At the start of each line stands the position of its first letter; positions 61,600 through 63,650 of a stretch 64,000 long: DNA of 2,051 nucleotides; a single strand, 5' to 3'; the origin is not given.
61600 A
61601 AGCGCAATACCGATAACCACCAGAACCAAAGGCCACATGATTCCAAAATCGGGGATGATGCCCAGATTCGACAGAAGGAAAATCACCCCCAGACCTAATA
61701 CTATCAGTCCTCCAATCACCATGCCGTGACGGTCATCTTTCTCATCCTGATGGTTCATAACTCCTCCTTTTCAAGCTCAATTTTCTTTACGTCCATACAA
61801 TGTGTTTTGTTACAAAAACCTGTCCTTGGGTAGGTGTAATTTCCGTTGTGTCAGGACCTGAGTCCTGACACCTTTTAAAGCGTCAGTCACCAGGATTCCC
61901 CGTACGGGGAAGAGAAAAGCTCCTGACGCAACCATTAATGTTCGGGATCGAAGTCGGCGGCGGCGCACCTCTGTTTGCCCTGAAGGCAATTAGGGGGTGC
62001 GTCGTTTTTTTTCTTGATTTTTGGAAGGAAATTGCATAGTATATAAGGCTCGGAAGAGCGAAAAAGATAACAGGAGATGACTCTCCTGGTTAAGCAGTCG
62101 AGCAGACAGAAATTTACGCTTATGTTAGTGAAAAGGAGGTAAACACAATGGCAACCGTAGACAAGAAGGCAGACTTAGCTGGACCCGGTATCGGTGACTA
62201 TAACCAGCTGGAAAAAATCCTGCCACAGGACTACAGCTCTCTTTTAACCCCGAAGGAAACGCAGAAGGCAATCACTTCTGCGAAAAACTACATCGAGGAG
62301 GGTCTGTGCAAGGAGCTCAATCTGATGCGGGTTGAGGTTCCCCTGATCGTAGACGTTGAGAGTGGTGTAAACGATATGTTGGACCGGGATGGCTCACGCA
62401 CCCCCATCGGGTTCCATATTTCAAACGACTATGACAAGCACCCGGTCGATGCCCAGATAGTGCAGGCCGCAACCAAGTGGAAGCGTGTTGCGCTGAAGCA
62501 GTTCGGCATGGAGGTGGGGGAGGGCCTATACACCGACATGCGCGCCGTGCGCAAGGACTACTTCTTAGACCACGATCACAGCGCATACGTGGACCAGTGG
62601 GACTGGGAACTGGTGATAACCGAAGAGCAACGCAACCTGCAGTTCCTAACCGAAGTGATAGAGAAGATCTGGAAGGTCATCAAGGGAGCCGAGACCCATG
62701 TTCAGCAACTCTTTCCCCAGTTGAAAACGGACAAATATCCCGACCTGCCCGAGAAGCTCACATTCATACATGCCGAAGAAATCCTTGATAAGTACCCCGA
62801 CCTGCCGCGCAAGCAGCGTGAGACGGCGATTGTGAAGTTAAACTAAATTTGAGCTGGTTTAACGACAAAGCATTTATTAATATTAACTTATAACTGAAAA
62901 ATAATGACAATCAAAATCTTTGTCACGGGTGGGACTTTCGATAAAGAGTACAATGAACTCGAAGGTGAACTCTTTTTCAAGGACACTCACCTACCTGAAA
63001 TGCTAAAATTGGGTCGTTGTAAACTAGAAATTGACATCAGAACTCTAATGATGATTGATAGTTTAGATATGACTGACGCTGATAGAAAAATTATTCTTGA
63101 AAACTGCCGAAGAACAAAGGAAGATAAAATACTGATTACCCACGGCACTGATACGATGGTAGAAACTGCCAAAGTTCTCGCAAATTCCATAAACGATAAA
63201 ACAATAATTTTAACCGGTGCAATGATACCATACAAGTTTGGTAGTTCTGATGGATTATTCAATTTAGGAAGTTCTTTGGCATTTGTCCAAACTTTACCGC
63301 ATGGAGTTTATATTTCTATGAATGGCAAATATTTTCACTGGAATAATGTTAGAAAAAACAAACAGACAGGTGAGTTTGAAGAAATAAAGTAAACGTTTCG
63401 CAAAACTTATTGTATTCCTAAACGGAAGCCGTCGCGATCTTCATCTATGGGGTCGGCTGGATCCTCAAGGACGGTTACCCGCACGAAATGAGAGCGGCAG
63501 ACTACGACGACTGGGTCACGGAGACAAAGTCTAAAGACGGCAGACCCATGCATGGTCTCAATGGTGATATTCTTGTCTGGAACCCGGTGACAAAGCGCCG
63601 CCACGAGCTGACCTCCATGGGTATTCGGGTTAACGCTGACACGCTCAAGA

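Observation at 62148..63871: asnA (asparagine synthetase A) precisely split by a cassette encoding an asparaginase-like protein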

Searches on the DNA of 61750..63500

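Call 55: search_rna_families(source=window, start=61750, end=63500, threshold=evalue, max_evalue=1)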
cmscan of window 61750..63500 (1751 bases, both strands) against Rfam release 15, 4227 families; matches with E-value up to 1: 0.
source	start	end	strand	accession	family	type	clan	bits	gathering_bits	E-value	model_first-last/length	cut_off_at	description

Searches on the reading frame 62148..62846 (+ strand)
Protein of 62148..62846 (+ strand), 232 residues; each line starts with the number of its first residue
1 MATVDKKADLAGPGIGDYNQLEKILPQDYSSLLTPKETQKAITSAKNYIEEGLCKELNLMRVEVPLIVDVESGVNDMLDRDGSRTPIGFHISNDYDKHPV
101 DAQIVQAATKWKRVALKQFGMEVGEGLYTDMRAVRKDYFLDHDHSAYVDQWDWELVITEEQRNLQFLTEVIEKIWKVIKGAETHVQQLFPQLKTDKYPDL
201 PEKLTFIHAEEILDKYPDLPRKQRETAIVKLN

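Call 12: find_encoding_contigs(protein=window:62148-62846:+, flank=10000, max_places=10)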
Protein window:62148-62846:+ (232 aa): 3 contigs read that carry it; 2 places shown.
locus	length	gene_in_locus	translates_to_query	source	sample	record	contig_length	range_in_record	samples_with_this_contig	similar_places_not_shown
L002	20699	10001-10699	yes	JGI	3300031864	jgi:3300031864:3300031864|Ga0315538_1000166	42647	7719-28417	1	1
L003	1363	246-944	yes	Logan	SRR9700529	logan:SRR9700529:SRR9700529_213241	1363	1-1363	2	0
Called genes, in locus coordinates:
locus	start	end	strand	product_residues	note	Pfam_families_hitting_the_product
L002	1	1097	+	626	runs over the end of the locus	-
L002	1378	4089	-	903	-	PF13620:CarboxypepD_reg, PF17802:SpaA (faint), PF13620:CarboxypepD_reg, PF13715:CarbopepD_reg_2 (weak), PF13620:CarboxypepD_reg, PF13715:CarbopepD_reg_2 (weak), PF13620:CarboxypepD_reg, PF00404:Dockerin_1, +4 more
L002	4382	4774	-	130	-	-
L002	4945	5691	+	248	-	PF01872:RibD_C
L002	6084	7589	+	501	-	PF01551:Peptidase_M23, PF00404:Dockerin_1 (weak)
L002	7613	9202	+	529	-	PF01839:FG-GAP (faint), PF13517:FG-GAP_3, PF00404:Dockerin_1 (weak)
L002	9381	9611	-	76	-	PF18917:LiaI-LiaF-like_TM1, PF22570:LiaF-TM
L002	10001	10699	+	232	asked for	PF03590:AsnA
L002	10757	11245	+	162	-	PF00710:Asparaginase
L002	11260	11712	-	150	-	-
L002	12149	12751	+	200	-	-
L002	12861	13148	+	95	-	-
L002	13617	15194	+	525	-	PF00324:AA_permease, PF13520:AA_permease_2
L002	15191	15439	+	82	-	-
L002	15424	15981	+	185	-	PF00582:Usp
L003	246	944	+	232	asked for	PF03590:AsnA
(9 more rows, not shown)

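Call 61: find_homologous_proteins(query=window:62148-62843:+, max_evalue=1e-60)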
Query window:62148-62843:+ (232 aa): 7997 proteins with E <= 1e-60 among 8000 candidates; the best 120 are listed.
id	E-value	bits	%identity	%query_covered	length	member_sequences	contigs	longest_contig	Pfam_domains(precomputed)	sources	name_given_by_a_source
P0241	3.5e-152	522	100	100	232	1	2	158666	PF03590.21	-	-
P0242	6.9e-145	499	94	99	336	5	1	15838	PF03590.21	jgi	-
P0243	1.1e-144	498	94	99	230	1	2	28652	PF03590.21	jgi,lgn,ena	-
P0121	1.1e-144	498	96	98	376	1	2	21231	PF03590.21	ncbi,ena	-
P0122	1.4e-144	498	94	99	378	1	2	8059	PF03590.21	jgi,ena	-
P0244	8.0e-144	495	92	100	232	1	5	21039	PF03590.21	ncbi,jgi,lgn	-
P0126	2.2e-142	490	93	99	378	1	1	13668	PF03590.21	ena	-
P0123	5.0e-142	489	94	98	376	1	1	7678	PF03590.21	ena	-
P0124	4.5e-141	486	93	99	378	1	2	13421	PF03590.21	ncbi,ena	-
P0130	5.2e-141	486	93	99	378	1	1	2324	PF03590.21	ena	-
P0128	7.3e-141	485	92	99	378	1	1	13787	PF03590.21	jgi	jgi:aspartate--ammonia ligase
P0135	1.2e-140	485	92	99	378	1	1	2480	PF03590.21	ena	-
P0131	2.2e-140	484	92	99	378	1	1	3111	PF03590.21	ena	-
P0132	2.9e-140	483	92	99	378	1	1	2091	PF03590.21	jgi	jgi:aspartate--ammonia ligase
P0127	3.1e-140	483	90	99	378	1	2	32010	PF03590.21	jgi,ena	-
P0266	5.6e-129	447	85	97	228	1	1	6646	PF03590.21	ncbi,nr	ncbi:MAG: aspartate--ammonia ligase, partial [Deltaproteobacteria bacterium]|nr:aspartate--ammonia l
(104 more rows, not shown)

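Call 63: find_encoding_contigs(protein=P0266, flank=4000, max_places=3)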
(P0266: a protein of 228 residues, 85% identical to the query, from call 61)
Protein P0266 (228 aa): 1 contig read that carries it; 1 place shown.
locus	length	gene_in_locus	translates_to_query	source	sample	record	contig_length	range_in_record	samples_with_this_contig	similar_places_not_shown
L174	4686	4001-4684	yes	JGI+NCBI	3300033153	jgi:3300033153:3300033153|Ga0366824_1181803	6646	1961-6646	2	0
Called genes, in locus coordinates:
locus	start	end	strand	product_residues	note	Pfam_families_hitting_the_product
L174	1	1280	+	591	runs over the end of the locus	PF00072:Response_reg (faint), PF01326:PPDK_N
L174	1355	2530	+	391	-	PF01326:PPDK_N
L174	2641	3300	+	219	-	PF02812:ELFV_dehydrog_N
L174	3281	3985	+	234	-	PF00208:ELFV_dehydrog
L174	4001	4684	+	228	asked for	PF03590:AsnA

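Call 64: find_encoding_contigs(protein=P0243, flank=4000, max_places=3)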
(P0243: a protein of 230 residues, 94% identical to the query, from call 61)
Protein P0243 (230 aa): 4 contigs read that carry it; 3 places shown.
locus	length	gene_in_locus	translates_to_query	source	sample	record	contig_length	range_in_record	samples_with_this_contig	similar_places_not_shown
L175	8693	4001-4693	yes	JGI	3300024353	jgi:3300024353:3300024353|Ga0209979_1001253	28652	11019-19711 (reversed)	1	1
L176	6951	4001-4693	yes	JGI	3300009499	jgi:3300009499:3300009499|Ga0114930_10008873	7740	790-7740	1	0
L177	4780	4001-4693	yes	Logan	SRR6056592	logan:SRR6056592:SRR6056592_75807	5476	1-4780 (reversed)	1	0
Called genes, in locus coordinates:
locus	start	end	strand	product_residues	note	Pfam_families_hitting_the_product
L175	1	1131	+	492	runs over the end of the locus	PF01551:Peptidase_M23, PF00404:Dockerin_1 (weak)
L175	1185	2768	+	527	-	PF01839:FG-GAP (faint), PF13517:FG-GAP_3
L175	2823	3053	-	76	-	PF18917:LiaI-LiaF-like_TM1, PF22570:LiaF-TM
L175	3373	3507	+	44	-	-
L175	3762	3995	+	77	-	-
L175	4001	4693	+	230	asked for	PF03590:AsnA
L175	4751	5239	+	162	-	PF00710:Asparaginase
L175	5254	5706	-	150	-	-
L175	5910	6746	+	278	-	PF12146:Hydrolase_4, PF00561:Abhydrolase_1, PF12697:Abhydrolase_6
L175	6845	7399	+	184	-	-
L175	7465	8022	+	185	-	PF21820:DUF6886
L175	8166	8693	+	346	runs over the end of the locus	PF06267:DUF1028, PF13424:TPR_12 (weak), PF00515:TPR_1 (faint), PF13181:TPR_8 (faint), PF13432:TPR_16 (weak), PF14559:TPR_19 (weak), PF07719:TPR_2 (weak)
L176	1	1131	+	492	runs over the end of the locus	PF01551:Peptidase_M23, PF00404:Dockerin_1 (weak)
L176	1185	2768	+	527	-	PF01839:FG-GAP (faint), PF13517:FG-GAP_3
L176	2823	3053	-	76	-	PF18917:LiaI-LiaF-like_TM1, PF22570:LiaF-TM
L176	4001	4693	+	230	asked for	PF03590:AsnA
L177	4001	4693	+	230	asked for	PF03590:AsnA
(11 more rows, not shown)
